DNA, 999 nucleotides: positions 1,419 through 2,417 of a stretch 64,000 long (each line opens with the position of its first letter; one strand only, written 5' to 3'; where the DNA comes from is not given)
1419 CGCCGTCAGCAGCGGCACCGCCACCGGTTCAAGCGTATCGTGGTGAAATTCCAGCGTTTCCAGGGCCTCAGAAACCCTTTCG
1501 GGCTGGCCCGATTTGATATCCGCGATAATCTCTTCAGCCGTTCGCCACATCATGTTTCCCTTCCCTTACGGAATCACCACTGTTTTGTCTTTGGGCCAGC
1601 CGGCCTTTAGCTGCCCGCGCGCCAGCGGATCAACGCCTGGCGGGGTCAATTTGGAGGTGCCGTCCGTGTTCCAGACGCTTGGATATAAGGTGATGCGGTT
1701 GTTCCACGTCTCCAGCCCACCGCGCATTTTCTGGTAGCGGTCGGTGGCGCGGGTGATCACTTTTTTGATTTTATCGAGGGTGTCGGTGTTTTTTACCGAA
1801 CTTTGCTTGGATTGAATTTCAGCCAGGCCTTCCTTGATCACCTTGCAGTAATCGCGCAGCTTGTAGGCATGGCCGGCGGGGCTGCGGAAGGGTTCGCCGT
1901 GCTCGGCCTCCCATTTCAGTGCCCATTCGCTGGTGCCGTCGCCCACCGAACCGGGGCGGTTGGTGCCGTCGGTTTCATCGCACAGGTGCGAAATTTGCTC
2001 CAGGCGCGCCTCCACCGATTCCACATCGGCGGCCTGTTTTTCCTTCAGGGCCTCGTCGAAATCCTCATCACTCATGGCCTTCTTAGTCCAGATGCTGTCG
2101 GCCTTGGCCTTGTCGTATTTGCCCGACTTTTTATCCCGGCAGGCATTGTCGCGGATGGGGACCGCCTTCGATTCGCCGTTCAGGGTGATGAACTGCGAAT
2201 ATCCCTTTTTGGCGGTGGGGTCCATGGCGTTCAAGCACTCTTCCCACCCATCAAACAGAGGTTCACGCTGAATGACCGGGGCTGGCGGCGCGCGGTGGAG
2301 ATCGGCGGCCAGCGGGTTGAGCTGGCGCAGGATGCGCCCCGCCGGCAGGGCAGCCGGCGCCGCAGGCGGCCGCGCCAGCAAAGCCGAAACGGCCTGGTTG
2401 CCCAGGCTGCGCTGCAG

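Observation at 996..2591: Polymorphic-toxin-like gene with composition-shifted C-terminal module and adjacent putative immunity gene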

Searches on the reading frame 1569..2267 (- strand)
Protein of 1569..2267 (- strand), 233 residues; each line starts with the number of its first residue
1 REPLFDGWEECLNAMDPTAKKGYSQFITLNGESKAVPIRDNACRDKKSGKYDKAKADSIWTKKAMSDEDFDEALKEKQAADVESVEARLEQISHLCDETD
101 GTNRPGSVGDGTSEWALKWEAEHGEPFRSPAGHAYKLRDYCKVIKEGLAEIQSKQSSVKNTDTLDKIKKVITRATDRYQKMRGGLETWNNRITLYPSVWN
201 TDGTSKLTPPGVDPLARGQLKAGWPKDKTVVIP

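Call 14: search_solved_structures(query=A2, max_evalue=10, show_alignments=2)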
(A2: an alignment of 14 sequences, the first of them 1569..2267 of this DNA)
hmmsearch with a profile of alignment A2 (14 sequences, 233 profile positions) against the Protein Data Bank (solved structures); distinct sequences matched with E-value up to 10: 6.
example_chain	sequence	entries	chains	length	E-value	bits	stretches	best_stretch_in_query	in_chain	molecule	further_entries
8jxg_D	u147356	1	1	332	0.054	16.2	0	25-78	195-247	rat RAP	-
6qbz_A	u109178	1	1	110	0.5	13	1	136-195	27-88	Ribosome hibernation promoting factor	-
6fvt_O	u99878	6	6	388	0.63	12.7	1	151-205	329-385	26S proteasome regulatory subunit RPN9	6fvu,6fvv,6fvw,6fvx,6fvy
2mr3_A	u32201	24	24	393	0.65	12.6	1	151-205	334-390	26S proteasome regulatory subunit RPN9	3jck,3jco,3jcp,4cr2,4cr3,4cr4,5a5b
5nd8_v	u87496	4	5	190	0.98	12.1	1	136-196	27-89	Ribosome hibernation promotion factor | Ribosome hibernation promoting factor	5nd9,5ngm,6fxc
6s0x_v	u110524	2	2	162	1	12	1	136-195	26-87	Ribosome hibernation promoting factor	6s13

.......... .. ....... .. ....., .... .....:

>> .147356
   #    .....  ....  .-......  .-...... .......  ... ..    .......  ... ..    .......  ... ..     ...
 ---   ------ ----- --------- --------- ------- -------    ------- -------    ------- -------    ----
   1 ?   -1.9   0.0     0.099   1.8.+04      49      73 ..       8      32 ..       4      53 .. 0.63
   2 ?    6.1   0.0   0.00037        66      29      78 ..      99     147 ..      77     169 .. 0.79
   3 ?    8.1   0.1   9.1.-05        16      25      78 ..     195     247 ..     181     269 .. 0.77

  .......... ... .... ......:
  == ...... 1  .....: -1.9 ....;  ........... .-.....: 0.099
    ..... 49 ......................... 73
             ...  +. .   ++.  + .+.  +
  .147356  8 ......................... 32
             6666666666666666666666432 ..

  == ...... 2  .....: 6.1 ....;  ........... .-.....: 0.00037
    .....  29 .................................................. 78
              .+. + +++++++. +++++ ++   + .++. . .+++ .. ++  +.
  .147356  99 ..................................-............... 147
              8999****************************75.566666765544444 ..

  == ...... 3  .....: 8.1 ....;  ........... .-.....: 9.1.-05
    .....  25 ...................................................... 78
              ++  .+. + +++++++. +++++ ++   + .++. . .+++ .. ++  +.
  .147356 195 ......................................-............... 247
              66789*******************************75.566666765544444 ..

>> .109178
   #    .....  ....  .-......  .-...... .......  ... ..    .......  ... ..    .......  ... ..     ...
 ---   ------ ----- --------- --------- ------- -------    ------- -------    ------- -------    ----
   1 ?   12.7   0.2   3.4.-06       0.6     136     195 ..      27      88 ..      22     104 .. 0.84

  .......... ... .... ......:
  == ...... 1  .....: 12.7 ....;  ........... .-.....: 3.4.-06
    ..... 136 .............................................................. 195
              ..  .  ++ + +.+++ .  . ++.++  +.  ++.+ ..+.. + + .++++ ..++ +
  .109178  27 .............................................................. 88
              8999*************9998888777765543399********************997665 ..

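Call 18: predict_structure(alignment_id=A2)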
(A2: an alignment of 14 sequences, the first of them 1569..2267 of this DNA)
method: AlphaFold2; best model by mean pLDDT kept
length: 233 residues; sequences in the alignment: 14
mean_pLDDT: 91.9   pTM: 0.77
mean pLDDT of the five models: 91.9, 91.3, 90.7, 89.5, 83.3
residues with pLDDT >= 90: 196; 70-90: 25; 50-70: 7; < 50: 5
segments of 3 or more residues with pLDDT < 50: 104-108
pLDDT, mean of each block of 10 residues (from residue 1): 88 97 96 93 92 96 97 96 96 90 53 90 91 93 96 94 96 96 96 97 93 84 92 94
secondary structure, 60 per line:
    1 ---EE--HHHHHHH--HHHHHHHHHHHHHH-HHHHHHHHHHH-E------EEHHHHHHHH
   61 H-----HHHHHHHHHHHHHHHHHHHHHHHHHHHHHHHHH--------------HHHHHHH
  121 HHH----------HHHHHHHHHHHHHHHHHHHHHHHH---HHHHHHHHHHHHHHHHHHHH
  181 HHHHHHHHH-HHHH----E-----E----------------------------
elements in order: H8-14 H17-30 H32-42 H53-61 H67-99 H114-123 H134-157 H161-189 H191-194

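Call 21: search_protein_representatives(alignment_id=A2)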
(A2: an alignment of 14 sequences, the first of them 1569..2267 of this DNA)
Query: 14 sequences, 233 profile positions. Proteins with E-value up to 0.001 (for the whole library): 90; up to 1e-10: 65; up to 1e-30: 33. The best 90 are listed.
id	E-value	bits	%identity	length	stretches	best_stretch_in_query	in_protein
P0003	2.2e-116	403.7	-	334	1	3-232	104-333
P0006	1.1e-114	398.1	-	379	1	3-232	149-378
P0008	7.5e-112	388.8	-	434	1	3-232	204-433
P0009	1.5e-107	374.8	-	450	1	2-231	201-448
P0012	4.0e-106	370.1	-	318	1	2-232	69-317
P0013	1.3e-84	299.6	-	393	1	2-198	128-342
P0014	3.4e-72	259.0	-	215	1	6-227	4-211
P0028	3.8e-72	258.9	-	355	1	4-232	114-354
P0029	9.6e-55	201.9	-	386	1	7-211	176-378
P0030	4.7e-50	186.6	-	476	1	7-211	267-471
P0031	4.8e-49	183.3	-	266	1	7-211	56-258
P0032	7.3e-49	182.7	-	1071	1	7-211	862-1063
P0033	9.0e-49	182.4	-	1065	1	10-209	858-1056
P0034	1.5e-47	178.4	-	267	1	7-209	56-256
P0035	5.0e-47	176.7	-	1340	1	6-211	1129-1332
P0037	7.3e-46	172.9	-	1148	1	5-210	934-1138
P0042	2.6e-42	161.3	-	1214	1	8-209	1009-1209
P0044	1.4e-40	155.6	-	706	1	3-209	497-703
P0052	3.4e-33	131.4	-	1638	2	50-209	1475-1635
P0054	2.2e-30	122.2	-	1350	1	6-209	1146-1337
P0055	4.5e-30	121.2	-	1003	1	52-209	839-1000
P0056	6.0e-30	120.8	-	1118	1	8-217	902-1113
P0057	4.2e-29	118.0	-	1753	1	8-214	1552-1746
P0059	3.6e-28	115.0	-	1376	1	46-209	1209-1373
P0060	5.0e-28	114.5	-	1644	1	45-209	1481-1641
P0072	5.1e-17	78.5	-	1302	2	49-210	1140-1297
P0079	3.2e-12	62.8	-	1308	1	79-209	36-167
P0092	8.5e-08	48.3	-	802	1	37-210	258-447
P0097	2.3e-07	46.9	-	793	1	84-217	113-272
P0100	1.3e-06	44.4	-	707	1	75-209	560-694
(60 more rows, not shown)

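Call 24: search_protein_families(library=pfam, proteins=[P0032, P0035, P0037, P0042, P0052, P0057, P0054], max_evalue=0.001)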
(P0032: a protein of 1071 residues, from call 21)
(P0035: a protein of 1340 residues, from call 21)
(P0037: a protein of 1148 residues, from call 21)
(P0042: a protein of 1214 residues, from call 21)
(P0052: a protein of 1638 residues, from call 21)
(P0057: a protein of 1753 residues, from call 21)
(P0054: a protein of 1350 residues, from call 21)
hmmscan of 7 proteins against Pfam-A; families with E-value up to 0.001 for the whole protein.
P0032 (1071 aa): 0 families

P0035 (1340 aa): 3 families
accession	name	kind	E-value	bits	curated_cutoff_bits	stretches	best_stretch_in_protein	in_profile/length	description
PF13699.11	eCIS_core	-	1.7e-22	79.8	22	1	109-180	2-76/79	eCIS core domain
PF01442.23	Apolipoprotein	-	1.2e-05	25.6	90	0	382-491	57-166/190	Apolipoprotein A1/A4/E domain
PF02389.20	Cornifin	-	8.2e-05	23.3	34.8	1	1037-1123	30-114/135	Cornifin (SPRR) family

P0037 (1148 aa): 1 family
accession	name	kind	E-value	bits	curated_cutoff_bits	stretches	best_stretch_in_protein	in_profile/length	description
PF01442.23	Apolipoprotein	-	1.3e-05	25.4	90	1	401-549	25-173/190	Apolipoprotein A1/A4/E domain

P0042 (1214 aa): 1 family
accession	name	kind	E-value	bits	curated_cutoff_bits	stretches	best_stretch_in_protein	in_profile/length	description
PF01442.23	Apolipoprotein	-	5e-05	23.5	90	1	451-583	48-180/190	Apolipoprotein A1/A4/E domain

P0052 (1638 aa): 3 families
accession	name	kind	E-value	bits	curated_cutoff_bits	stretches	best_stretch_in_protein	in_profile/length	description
PF13699.11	eCIS_core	-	7e-23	81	22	1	197-269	2-78/79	eCIS core domain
PF02389.20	Cornifin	-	1.3e-18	67.9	34.8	2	1239-1332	26-119/135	Cornifin (SPRR) family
PF06114.19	Peptidase_M78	-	0.00077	19.7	22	0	228-302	15-91/123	IrrE N-terminal-like domain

P0057 (1753 aa): 0 families

P0054 (1350 aa): 1 family
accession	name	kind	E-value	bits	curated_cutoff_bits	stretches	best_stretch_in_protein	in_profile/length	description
PF13699.11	eCIS_core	-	1e-30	106.2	22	1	126-203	1-78/79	eCIS core domain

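Call 33: find_related_loci(query=A2, collection=genome_contigs, flank=10000)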
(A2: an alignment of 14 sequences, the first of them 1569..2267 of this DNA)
Query A2 (233 aa) in genome_contigs; peptide patterns used: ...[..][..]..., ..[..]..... (x = any residue, [..] = any of these).
78 stretches matched a pattern, but none encodes a relative of the query by tblastn (E <= 1e-3).

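Call 35: search_protein_families(library=pfam, proteins=[P0033, P0092, P0044, P0059, P0056, P0072, P0079, P0097, P0100], max_evalue=0.01)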
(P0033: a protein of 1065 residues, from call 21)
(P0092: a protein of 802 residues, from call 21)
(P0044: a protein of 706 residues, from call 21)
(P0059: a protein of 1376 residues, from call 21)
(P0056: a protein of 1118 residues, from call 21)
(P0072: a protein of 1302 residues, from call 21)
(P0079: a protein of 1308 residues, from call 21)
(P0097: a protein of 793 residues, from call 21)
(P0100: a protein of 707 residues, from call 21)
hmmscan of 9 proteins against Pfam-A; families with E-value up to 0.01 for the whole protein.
P0033 (1065 aa): 3 families
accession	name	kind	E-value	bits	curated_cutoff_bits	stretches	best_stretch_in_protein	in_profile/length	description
PF05593.20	RHS_repeat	-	2e-26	92.2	22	4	467-503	1-38/38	RHS Repeat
PF10459.15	Peptidase_S46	-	0.00096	18.4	22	1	869-1035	287-457/698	Peptidase S46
PF03527.20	RHS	-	0.0028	17.9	27.9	0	570-599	5-34/38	RHS protein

P0092 (802 aa): 3 families
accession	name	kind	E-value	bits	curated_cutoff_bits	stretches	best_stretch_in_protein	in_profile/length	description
PF07591.16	PT-HINT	-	8.9e-22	78.3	27.7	1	88-220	1-137/137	Pretoxin HINT domain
PF13403.11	Hint_2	-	2.5e-07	31.6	28.4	1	82-115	2-35/147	Hint domain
PF14890.11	Intein_splicing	-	2.6e-05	24.5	35.8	0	103-173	19-90/155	Intein splicing domain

P0044 (706 aa): 4 families
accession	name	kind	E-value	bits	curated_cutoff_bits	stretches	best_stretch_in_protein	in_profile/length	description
PF01476.26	LysM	-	3.9e-12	46.3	20.9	1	5-47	1-42/43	LysM domain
PF01471.23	PG_binding_1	-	0.0002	21.9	23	1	105-153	1-45/57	Putative peptidoglycan binding domain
PF01601.21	CoV_S2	-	0.00099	18.3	40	1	375-451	218-286/521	Coronavirus spike glycoprotein S2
PF10224.14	DUF2205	-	0.0058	17.1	26.7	0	407-458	22-72/75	Short coiled-coil protein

P0059 (1376 aa): 2 families
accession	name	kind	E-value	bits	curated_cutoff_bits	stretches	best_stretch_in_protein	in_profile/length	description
PF01442.23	Apolipoprotein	-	1.1e-07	32.2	90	1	522-699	21-186/190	Apolipoprotein A1/A4/E domain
PF15500.11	Ntox1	-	1.1e-05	26.2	25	1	1027-1118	5-91/96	Putative RNase-like toxin, toxin_1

P0056 (1118 aa): 0 families

P0072 (1302 aa): 0 families

P0079 (1308 aa): 1 family
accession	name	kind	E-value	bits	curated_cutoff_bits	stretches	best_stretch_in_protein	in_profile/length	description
PF01471.23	PG_binding_1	-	2.4e-05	24.9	23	1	1122-1145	33-56/57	Putative peptidoglycan binding domain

P0097 (793 aa): 2 families
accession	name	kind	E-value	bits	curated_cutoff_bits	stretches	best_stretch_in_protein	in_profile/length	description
PF07587.16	PSD1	-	0.00033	20.6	28.5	0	736-772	205-242/244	Protein of unknown function (DUF1553)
PF13946.11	DUF4214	-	0.0015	18.9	23.2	0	696-746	23-68/72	Domain of unknown function (DUF4214)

P0100 (707 aa): 1 family
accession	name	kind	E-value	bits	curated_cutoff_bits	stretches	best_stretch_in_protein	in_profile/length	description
PF24922.1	ACBP4_C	-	0.0075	16.9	31.2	1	460-500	27-67/105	Acyl-CoA-binding domain-containing protein 4-6, C-terminal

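Call 52: find_encoding_contigs(protein=P0033, flank=6000, max_places=2)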
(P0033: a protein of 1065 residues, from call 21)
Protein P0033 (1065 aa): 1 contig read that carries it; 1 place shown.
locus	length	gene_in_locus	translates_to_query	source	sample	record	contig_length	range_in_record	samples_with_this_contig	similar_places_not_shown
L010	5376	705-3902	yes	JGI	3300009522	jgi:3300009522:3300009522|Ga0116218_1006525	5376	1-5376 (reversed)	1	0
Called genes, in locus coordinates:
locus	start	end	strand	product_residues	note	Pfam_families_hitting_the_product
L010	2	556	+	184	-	?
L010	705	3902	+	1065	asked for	PF05593:RHS_repeat (faint), PF25023:TEN_YD-shell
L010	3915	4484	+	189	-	-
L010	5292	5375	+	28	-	?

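Call 53: find_encoding_contigs(protein=P0035, flank=10000, max_places=2)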
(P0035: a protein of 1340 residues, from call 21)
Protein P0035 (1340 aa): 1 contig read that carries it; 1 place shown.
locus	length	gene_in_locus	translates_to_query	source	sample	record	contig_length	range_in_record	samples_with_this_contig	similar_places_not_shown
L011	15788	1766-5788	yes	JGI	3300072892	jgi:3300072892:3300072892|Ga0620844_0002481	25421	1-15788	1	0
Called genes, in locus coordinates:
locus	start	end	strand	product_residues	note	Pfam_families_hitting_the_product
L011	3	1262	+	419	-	?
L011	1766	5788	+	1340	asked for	PF13699:eCIS_core, PF01442:Apolipoprotein (faint)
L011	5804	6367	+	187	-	-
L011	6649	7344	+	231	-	PF03695:UPF0149, PF02810:SEC-C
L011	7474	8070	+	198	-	-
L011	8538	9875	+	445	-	-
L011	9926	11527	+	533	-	PF00239:Resolvase, PF07508:Recombinase, PF13408:Zn_ribbon_recom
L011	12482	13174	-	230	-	PF01725:Ham1p_like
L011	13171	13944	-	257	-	PF01138:RNase_PH, PF03725:RNase_PH_C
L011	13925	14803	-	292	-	-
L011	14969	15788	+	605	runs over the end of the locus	-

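Call 54: find_encoding_contigs(protein=P0054, flank=10000, max_places=2)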
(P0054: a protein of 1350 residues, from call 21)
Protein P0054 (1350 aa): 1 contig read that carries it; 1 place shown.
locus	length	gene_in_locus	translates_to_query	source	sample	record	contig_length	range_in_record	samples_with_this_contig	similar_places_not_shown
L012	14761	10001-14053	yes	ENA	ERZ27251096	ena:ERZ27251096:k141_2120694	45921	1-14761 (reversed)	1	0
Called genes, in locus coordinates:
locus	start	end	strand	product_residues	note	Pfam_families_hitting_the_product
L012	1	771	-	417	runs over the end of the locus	PF03781:FGE-sulfatase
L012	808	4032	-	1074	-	PF02687:FtsX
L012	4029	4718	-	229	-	PF13555:AAA_29 (faint), PF00005:ABC_tran, PF02463:SMC_N (weak), PF13304:AAA_21 (faint)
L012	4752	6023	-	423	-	PF13439:Glyco_transf_4, PF13579:Glyco_trans_4_4 (weak), PF20706:GT4-conflict, PF00534:Glycos_transf_1, PF13692:Glyco_trans_1_4, PF13524:Glyco_trans_1_2 (weak)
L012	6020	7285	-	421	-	PF00890:FAD_binding_2 (faint), PF01266:DAO (faint), PF01494:FAD_binding_3, PF04820:Trp_halogenase (weak), PF12831:FAD_oxidored, PF04820:Trp_halogenase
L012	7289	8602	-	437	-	PF04055:Radical_SAM, PF06969:HemN_C (weak)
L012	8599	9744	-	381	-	PF01011:PQQ (faint), PF13360:PQQ_2, PF13570:Beta-prop_ACSF4, PF23414:Beta-prop_EML_2 (faint), PF25293:Beta-prop_EMC1_N (faint), PF25292:Beta-prop_CGLA (faint), PF13570:Beta-prop_ACSF4, PF13360:PQQ_2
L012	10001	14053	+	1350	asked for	PF13699:eCIS_core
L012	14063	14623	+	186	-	-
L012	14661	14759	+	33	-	?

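Call 68: fold_search(model_id=the predicted structure, library=pdb)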
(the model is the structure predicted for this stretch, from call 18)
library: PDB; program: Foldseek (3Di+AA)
matches with E <= 10: 313; with E <= 0.001: 0
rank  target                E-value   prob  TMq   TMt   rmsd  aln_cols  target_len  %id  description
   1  7ubt                  1.2e+00  0.51  0.35  0.17  12.5       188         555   12  Stat5a Core in complex with Compound 18 (released 2023-02-15)
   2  8d9p                  1.2e+00  0.08  0.16  0.17  20.8       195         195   10  De Novo Photosynthetic Reaction Center Protein Equipped with Heme B and Mn(II) cations (released 2022-09-28)
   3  6mbz_A                1.3e+00  0.14  0.23  0.13  16.2       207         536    9  Structure of Transcription Factor (released 2019-06-19)
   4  6njs                  1.3e+00  0.25  0.30  0.16  14.7       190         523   10  Stat3 Core in complex with compound SD36 (released 2019-12-04)
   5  3cwg_B                1.4e+00  0.28  0.29  0.16  15.1       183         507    8  Unphosphorylated mouse STAT3 core fragment (released 2008-07-01)
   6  9kma                  1.5e+00  0.06  0.15  0.10  16.8       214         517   10  Crystal structure of the CCA-adding enzyme from Arabidopsis thaliana (released 2025-06-18)
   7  6nuq                  1.7e+00  0.28  0.32  0.17  14.5       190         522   11  Stat3 Core in complex with compound SI109 (released 2019-12-04)
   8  5vju                  1.7e+00  0.08  0.18  0.20  17.7       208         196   10  De Novo Photosynthetic Reaction Center Protein Variant Equipped with His-Tyr H-bond, Heme B, and Cd(II) ions (released 2018-04-25)
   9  4hwc_C                2.1e+00  0.66  0.26  0.58   4.5        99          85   12  Structure of ATBAG1 (released 2013-05-29)
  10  6mbz_B                2.2e+00  0.15  0.26  0.15  13.1       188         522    8  Structure of Transcription Factor (released 2019-06-19)
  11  8ww7_A                2.2e+00  0.10  0.22  0.07  19.1       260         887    9  Structure of AMPPNP-Form AsfvPrimPol Dodecamer (released 2025-04-30)
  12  8fit_C                2.2e+00  0.08  0.19  0.20  20.4       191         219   10  Multi-state design of two-state switchable hinge proteins (released 2023-08-16)
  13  3ke5_A                2.2e+00  0.08  0.17  0.21  16.7       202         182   13  Crystal structure of a PduO-Type ATP:Cob(I)alamin adenosyltransferase from Bacillus cereus in a complex with ATP (released 2010-10-20)
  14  7ytj_D                2.3e+00  0.09  0.21  0.10  15.6       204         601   14  Cryo-EM structure of VTC complex (released 2023-02-22)
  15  3ke5_C                2.3e+00  0.08  0.17  0.21  16.4       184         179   15  Crystal structure of a PduO-Type ATP:Cob(I)alamin adenosyltransferase from Bacillus cereus in a complex with ATP (released 2010-10-20)
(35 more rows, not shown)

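Call 81: find_encoding_contigs(protein=P0052, flank=10000, max_places=2)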
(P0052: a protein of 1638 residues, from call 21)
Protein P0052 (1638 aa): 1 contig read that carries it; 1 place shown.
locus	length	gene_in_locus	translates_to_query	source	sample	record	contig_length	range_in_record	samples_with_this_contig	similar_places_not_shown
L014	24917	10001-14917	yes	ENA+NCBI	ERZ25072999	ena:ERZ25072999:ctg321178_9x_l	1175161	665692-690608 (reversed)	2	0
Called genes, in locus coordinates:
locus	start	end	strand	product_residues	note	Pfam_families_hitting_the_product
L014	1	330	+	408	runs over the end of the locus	-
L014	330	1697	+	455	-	-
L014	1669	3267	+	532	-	-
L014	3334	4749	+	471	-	-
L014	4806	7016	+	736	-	-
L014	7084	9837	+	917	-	PF22977:WHD, PF00004:AAA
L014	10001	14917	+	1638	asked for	PF13699:eCIS_core, PF02389:Cornifin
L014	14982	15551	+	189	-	-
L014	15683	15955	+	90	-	-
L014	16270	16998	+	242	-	-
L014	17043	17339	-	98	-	PF12784:PDDEXK_2 (weak)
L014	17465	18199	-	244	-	-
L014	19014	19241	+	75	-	PF19891:DUF6364 (weak)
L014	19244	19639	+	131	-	PF01850:PIN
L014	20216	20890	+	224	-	-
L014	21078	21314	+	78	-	PF04014:MazE_antitoxin (weak)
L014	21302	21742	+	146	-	PF01850:PIN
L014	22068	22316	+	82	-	PF04014:MazE_antitoxin (weak)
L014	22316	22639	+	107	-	PF02452:PemK_toxin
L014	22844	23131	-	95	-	PF14384:BrnA_antitoxin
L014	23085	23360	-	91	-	PF04365:BrnT_toxin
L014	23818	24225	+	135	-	-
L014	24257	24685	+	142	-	PF01844:HNH, PF14279:HNH_5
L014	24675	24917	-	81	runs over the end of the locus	-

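Call 82: find_encoding_contigs(protein=P0060, flank=10000, max_places=2)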
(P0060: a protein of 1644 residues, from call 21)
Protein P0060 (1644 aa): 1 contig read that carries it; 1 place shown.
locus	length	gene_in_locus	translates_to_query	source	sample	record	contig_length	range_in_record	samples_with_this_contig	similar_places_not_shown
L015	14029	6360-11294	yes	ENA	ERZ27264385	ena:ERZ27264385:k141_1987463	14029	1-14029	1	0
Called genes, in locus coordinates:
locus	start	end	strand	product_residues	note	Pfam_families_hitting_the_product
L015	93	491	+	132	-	PF04965:GPW_gp25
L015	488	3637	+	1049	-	-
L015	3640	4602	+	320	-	-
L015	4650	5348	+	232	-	PF09684:Tail_P2_I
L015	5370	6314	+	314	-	-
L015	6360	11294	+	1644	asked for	PF13699:eCIS_core, PF15500:Ntox1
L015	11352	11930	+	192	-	-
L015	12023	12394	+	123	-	PF18925:DUF5675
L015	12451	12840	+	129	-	PF14107:DUF4280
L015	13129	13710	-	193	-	PF14016:DUF4232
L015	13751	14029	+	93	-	?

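Call 83: find_encoding_contigs(protein=P0092, flank=8000, max_places=2)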
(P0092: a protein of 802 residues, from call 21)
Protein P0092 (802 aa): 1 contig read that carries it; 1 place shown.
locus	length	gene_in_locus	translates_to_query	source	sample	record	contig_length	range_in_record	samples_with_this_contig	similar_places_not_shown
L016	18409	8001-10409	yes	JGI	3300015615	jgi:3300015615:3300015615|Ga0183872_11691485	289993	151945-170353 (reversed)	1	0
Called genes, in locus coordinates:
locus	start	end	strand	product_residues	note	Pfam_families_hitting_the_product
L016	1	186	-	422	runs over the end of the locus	-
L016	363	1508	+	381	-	-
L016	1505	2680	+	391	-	-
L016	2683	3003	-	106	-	-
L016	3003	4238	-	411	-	-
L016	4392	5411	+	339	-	PF01208:URO-D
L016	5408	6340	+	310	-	PF00762:Ferrochelatase, PF01903:CbiX (faint)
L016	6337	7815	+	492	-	PF01266:DAO (weak), PF01593:Amino_oxidase, PF13450:NAD_binding_8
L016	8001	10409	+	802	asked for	PF07591:PT-HINT, PF13403:Hint_2 (weak)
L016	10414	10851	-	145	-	-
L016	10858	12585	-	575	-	PF01642:MM_CoA_mutase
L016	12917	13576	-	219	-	PF09335:VTT_dom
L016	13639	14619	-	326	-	PF00481:PP2C (weak), PF13672:PP2C_2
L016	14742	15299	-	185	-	PF01765:RRF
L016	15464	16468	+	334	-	-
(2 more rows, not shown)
